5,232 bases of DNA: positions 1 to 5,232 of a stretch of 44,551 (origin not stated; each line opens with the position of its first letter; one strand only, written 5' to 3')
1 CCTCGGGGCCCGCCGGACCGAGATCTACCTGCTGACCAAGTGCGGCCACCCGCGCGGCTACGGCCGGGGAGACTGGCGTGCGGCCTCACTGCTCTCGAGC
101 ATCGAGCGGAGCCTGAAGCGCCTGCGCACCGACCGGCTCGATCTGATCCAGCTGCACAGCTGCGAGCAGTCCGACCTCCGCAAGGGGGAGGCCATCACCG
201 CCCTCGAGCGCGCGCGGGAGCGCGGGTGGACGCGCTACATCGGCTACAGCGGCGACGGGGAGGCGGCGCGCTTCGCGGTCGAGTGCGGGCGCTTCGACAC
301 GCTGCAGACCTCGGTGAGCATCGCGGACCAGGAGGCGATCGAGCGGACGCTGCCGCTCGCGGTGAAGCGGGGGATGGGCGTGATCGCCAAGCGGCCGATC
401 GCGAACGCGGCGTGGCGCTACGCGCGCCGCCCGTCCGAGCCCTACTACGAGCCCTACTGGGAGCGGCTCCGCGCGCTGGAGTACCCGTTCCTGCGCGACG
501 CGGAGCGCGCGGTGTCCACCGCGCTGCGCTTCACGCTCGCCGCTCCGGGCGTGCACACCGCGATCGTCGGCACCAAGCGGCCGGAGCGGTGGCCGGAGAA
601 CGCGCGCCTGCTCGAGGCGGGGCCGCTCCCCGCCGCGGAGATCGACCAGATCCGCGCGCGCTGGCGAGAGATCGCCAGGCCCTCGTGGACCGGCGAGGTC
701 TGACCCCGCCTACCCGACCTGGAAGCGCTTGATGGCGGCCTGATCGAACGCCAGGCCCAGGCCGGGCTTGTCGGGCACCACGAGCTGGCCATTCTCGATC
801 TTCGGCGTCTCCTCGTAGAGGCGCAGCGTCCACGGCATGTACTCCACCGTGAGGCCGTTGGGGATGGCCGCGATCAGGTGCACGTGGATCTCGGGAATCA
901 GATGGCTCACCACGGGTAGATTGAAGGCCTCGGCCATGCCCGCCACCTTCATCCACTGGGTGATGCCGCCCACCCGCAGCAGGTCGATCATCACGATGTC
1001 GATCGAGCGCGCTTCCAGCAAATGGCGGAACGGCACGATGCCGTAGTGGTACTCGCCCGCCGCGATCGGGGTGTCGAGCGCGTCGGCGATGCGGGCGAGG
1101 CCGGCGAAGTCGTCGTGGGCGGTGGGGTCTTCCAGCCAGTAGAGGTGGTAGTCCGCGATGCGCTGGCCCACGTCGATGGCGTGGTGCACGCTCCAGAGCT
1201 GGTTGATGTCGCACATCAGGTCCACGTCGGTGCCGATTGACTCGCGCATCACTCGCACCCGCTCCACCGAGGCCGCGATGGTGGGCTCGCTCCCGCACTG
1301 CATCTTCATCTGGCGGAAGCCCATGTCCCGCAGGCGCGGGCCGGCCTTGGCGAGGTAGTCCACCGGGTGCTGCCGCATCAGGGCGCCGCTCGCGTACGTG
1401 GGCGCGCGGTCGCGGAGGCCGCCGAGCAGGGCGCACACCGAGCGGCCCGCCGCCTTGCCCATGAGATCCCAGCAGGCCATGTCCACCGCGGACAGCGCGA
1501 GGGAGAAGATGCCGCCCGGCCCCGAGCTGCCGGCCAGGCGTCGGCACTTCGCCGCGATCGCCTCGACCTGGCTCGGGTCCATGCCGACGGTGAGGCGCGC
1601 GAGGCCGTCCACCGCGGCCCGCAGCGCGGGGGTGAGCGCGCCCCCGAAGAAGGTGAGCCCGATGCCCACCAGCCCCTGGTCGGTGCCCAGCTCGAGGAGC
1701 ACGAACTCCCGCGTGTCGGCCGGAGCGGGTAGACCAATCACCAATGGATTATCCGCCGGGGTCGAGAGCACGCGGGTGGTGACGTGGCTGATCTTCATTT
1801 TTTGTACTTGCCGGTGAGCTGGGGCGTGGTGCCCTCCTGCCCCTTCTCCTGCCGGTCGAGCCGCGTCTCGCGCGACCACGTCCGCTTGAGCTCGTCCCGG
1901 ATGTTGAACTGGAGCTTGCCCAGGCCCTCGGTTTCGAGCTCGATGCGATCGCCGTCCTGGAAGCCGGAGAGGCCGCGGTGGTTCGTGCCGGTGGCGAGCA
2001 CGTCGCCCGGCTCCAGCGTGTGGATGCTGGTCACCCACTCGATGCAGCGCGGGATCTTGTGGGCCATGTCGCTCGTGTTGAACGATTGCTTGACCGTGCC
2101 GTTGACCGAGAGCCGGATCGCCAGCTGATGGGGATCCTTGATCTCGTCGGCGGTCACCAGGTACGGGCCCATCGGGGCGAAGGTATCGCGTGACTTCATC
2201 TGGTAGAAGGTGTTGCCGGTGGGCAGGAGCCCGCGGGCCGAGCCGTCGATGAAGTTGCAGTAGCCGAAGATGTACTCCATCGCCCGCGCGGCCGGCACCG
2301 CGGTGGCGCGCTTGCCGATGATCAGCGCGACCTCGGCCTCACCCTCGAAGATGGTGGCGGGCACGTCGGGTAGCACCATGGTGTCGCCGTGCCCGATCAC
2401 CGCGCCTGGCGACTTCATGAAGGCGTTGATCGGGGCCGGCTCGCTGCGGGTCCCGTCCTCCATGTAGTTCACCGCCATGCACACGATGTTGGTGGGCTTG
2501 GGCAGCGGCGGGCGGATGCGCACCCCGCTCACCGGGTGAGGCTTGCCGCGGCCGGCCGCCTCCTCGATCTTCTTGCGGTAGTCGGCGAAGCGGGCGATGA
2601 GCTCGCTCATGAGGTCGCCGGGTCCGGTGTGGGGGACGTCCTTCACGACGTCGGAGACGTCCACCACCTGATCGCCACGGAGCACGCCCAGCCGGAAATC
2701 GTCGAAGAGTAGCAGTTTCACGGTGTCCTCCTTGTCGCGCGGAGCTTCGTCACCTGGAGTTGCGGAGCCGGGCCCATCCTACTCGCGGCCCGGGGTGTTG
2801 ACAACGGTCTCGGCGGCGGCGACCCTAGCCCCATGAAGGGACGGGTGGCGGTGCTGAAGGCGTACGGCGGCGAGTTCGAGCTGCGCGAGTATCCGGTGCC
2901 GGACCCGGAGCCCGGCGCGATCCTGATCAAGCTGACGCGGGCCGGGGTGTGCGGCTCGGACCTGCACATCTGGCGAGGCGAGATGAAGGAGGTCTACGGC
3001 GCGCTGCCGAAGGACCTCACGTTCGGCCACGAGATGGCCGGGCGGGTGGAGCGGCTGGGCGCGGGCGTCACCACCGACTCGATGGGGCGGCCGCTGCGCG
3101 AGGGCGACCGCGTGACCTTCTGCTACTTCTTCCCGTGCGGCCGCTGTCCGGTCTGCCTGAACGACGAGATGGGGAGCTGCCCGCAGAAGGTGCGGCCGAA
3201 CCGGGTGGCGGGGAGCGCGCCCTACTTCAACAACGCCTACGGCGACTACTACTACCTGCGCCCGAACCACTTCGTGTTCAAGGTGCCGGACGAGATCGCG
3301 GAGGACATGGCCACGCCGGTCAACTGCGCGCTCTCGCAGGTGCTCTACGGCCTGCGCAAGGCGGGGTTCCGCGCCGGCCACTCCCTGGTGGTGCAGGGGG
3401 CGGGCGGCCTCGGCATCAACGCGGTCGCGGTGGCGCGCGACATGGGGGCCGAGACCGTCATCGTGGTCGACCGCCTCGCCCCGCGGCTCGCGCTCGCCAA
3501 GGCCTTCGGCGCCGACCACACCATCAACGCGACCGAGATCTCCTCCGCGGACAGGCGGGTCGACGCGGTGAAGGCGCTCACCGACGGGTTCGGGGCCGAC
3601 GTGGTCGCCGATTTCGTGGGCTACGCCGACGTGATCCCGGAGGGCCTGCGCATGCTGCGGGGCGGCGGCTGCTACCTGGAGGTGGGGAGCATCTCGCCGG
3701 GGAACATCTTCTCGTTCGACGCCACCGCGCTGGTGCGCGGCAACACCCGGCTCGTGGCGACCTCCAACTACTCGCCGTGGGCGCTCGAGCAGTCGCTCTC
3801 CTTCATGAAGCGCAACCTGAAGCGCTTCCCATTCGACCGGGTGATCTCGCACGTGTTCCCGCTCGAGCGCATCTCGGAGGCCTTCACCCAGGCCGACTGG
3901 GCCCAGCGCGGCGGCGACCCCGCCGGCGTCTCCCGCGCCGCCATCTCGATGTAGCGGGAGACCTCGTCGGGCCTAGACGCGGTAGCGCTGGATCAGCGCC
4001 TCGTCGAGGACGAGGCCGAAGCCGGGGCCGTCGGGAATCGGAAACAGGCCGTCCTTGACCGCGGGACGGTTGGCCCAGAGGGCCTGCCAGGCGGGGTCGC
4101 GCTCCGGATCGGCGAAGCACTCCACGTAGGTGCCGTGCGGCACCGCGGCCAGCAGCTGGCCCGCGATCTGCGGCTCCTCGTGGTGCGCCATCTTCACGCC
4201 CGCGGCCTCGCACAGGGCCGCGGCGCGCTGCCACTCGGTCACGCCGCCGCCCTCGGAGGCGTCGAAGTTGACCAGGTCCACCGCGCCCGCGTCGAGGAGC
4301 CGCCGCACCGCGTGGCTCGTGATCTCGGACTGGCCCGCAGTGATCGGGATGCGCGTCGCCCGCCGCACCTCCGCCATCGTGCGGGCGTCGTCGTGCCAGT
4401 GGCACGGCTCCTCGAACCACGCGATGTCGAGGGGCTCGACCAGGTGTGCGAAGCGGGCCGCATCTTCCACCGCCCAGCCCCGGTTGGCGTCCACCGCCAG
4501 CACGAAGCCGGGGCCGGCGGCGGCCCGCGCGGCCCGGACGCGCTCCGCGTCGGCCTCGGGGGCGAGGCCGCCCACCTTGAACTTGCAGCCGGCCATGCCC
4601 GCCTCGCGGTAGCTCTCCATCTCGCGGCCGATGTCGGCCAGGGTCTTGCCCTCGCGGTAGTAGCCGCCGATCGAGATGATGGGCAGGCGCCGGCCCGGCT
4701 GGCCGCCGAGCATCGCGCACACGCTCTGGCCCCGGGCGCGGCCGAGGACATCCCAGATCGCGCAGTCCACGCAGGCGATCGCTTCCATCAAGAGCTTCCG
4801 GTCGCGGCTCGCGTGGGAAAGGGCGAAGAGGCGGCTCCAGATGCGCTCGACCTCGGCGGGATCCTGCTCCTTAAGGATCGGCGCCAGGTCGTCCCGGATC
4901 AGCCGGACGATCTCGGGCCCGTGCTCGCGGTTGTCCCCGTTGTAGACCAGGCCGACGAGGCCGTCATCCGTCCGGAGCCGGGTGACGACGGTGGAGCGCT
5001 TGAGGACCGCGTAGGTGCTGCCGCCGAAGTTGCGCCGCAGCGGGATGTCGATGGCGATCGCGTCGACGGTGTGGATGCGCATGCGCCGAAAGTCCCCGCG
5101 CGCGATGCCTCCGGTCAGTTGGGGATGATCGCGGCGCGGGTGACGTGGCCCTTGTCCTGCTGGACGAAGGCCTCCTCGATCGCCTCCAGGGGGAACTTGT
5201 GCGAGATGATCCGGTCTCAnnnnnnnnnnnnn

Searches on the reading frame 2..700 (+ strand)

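Call 96: search_protein_families(library=pfam, proteins=[window:2-700:+], max_evalue=0.001)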
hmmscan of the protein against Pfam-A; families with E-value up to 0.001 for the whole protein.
window:2-700:+ (233 aa): 1 family
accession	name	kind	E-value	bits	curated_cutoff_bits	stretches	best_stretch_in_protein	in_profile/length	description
PF00248.27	Aldo_ket_red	-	1.3e-20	74.2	24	1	4-219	61-288/291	Aldo/keto reductase family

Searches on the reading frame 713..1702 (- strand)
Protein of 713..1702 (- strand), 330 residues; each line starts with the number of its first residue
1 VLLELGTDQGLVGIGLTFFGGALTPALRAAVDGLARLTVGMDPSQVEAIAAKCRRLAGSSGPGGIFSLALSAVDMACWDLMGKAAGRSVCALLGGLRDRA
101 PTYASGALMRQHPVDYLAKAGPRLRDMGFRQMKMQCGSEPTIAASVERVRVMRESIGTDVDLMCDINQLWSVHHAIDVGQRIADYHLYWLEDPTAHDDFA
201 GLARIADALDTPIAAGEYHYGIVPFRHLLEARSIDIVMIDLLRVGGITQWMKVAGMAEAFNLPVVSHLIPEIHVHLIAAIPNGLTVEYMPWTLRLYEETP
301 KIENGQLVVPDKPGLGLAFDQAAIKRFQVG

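Call 96: search_protein_families(library=pfam, proteins=[window:713-1702:-], max_evalue=0.001)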
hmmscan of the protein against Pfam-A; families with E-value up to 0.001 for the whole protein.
window:713-1702:- (330 aa): 2 families
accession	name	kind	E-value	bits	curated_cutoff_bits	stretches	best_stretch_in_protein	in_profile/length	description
PF13378.12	MR_MLE_C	-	5.5e-61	206.5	29.4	1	123-322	9-218/219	Enolase C-terminal domain-like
PF02746.21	MR_MLE_N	-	9e-12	45.7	22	1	2-94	30-117/117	Mandelate racemase / muconate lactonizing enzyme, N-terminal domain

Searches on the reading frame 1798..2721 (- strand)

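Call 96: search_protein_families(library=pfam, proteins=[window:1798-2721:-], max_evalue=0.001)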
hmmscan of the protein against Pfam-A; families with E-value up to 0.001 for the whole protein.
window:1798-2721:- (308 aa): 1 family
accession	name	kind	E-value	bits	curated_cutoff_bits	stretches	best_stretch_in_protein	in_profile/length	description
PF01557.24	FAA_hydrolase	-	3.8e-50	171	23.9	1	79-274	2-213/214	Fumarylacetoacetate (FAA) hydrolase C-terminal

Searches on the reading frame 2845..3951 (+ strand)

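Call 96: search_protein_families(library=pfam, proteins=[window:2845-3951:+], max_evalue=0.001)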
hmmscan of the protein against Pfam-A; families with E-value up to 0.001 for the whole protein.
window:2845-3951:+ (369 aa): 4 families
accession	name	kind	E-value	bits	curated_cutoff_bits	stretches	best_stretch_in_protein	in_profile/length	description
PF00107.32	ADH_zinc_N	-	9.1e-24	84.3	31.8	1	188-321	1-127/129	Zinc-binding dehydrogenase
PF08240.17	ADH_N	-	2.2e-18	66.8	23.5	1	23-149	2-104/104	Alcohol dehydrogenase GroES-like domain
PF16912.11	Glu_dehyd_C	-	4.1e-10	39.9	34.9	1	178-351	31-202/211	Glucose dehydrogenase C-terminus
PF13602.12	ADH_zinc_N_2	-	5.7e-07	31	27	1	222-349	2-122/134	Zinc-binding dehydrogenase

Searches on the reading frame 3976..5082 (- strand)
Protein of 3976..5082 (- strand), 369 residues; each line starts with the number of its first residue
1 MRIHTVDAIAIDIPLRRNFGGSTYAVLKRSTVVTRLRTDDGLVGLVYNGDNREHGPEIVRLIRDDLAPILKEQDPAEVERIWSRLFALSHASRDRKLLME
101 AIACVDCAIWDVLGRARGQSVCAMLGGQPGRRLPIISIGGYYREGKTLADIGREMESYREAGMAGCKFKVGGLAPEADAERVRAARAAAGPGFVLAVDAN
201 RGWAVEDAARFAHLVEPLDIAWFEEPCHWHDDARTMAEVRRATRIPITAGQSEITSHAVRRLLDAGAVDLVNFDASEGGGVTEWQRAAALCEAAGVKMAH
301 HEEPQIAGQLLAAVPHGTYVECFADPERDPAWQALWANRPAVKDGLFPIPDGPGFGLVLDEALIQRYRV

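Call 96: search_protein_families(library=pfam, proteins=[window:3976-5082:-], max_evalue=0.001)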
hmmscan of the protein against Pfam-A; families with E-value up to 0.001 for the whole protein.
window:3976-5082:- (369 aa): 2 families
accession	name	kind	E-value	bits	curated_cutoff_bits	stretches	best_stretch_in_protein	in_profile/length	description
PF13378.12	MR_MLE_C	-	2.1e-55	188.3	29.4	1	152-362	3-218/219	Enolase C-terminal domain-like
PF02746.21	MR_MLE_N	-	6.5e-14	52.6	22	1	22-126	19-117/117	Mandelate racemase / muconate lactonizing enzyme, N-terminal domain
